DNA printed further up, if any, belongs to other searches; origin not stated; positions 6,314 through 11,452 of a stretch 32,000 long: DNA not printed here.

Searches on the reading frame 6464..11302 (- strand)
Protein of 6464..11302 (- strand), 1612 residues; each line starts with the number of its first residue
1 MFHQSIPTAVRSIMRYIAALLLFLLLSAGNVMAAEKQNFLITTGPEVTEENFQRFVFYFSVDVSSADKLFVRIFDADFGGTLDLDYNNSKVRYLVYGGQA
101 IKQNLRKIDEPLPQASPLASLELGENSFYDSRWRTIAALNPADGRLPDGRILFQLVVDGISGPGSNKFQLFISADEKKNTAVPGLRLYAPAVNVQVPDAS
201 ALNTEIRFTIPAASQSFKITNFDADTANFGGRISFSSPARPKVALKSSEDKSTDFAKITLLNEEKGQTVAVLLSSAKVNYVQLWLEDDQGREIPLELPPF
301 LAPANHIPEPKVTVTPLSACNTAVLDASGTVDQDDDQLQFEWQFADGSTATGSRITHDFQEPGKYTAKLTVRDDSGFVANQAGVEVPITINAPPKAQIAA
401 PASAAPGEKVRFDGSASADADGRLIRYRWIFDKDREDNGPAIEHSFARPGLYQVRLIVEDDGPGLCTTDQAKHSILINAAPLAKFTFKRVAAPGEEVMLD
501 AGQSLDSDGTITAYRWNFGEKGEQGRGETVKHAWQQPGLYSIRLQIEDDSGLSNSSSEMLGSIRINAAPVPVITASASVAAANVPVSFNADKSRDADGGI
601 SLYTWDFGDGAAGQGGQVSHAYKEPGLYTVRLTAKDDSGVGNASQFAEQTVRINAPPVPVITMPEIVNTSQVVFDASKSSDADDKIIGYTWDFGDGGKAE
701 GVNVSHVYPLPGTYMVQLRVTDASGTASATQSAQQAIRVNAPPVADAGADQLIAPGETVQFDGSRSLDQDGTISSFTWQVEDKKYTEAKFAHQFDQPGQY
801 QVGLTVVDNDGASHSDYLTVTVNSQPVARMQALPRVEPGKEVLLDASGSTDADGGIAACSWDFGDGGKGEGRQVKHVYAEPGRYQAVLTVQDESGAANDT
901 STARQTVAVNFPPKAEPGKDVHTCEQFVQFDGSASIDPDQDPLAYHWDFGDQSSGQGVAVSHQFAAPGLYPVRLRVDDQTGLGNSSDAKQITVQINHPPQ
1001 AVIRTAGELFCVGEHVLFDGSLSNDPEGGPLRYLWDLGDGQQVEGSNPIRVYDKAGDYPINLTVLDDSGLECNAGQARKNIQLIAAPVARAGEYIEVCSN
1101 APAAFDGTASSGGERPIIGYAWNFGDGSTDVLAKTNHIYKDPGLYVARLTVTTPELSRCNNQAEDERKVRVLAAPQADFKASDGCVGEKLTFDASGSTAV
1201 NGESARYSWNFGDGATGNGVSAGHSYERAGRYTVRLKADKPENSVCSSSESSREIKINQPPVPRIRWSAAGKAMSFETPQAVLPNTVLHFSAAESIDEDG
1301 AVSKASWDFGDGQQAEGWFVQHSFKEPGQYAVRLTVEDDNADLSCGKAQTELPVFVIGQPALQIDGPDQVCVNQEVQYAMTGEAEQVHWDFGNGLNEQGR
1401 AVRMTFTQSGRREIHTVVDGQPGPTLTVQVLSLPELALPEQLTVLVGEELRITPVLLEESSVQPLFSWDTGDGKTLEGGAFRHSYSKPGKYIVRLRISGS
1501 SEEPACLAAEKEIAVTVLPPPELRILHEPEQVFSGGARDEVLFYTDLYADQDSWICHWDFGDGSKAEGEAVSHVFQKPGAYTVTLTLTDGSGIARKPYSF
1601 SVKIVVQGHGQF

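Call 16: search_protein_families(library=ncbifam, proteins=[window:6464-11302:-], max_evalue=0.01)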
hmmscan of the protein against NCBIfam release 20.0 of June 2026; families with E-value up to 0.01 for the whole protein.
window:6464-11302:- (1612 aa): 8 families
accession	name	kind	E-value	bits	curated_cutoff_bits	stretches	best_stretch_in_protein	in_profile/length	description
TIGR00864.1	PCC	subfamily_domain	8.1e-50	168.5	1861.4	5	685-1066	1085-1461/2700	polycystin cation channel protein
NF038112.1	myxo_dep_M36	subfamily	7.2e-43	146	1500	3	315-611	1202-1516/1604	myxosortase-dependent M36 family metallopeptidase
NF058578.1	CPR_pilus_PamR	equivalog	5.8e-23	81.2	300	1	699-728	201-230/297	pilus system RbmA-like protein PamR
NF033932.1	LapB_rpt_80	domain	1e-20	73.8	45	0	626-663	1-36/83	LapB repeat-containing protein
TIGR03769.1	P_ac_wall_RPT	domain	3.9e-17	62.5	30.9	0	1574-1591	8-29/41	TIGR03769 domain-containing protein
NF038134.1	choice_anch_M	domain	4.6e-06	26.8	55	0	1573-1593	149-173/184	choice-of-anchor M domain-containing protein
NF041112.1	chap_CsgH_alph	subfamily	7.3e-06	26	35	0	1320-1346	63-89/91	curli-like amyloid fiber formation chaperone CsgH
NF033186.1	internalin_K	exception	0.00022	19.8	1100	0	345-392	384-430/604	class 1 internalin InlK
